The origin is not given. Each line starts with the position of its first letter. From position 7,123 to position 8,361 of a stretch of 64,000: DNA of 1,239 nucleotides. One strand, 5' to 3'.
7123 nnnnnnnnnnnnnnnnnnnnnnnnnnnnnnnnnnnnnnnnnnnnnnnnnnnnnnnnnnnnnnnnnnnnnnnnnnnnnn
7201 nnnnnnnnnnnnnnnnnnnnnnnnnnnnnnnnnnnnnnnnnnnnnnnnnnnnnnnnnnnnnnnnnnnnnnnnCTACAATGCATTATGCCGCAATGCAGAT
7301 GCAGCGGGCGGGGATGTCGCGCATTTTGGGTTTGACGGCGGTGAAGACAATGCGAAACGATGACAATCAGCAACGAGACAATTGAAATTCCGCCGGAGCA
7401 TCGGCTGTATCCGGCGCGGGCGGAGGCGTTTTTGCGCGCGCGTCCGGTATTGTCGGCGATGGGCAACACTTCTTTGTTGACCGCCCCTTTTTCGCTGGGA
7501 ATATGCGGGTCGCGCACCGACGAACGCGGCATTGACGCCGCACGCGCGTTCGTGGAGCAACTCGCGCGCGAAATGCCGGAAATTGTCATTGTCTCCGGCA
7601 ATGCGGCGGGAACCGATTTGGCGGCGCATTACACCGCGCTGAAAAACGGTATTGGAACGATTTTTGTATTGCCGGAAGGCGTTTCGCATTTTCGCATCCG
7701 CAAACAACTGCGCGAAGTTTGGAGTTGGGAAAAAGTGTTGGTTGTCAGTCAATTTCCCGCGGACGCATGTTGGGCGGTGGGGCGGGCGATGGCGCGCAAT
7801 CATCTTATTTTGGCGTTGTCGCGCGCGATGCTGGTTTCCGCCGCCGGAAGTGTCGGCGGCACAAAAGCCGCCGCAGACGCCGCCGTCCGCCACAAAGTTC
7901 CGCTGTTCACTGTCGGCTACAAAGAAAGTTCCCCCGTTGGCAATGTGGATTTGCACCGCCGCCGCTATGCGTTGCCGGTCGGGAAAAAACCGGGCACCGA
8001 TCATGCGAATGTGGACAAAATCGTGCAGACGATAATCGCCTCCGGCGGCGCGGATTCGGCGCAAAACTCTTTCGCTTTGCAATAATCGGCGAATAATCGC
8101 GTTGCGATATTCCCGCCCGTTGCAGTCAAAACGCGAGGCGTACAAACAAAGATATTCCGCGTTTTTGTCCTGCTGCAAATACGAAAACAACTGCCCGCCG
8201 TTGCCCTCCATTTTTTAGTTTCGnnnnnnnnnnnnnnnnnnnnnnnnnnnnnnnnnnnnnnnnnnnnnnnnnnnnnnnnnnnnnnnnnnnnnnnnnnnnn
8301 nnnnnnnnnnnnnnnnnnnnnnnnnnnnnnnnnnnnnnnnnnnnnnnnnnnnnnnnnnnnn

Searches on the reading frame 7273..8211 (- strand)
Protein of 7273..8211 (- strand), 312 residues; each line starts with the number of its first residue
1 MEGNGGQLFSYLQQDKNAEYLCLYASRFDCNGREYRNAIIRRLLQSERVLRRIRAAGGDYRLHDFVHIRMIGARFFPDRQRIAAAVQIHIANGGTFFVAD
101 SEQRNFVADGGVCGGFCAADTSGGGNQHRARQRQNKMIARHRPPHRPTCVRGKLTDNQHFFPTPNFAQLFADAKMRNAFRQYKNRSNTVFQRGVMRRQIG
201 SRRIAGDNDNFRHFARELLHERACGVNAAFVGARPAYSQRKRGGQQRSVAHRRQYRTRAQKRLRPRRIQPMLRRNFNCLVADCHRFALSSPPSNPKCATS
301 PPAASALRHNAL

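Call 6: search_protein_families(library=pfam, proteins=[window:7273-8211:-], max_evalue=0.01)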
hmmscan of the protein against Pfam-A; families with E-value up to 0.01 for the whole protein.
window:7273-8211:- (312 aa): 0 families

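Call 8: search_protein_families(library=padloc, proteins=[window:7273-8211:-], max_evalue=0.001)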
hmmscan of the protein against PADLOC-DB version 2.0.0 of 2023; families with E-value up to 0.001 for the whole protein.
window:7273-8211:- (312 aa): 1 family
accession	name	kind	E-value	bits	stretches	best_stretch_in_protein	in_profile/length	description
PDLC03624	REase_MTase_IIG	-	2.8e-08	30.1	1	3-42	134-173/1271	Type IIG restriction enzyme-methyltransferase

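Call 9: search_protein_families(library=ncbifam, proteins=[window:7273-8211:-], max_evalue=0.001)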
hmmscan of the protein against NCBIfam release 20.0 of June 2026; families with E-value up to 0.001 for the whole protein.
window:7273-8211:- (312 aa): 0 families
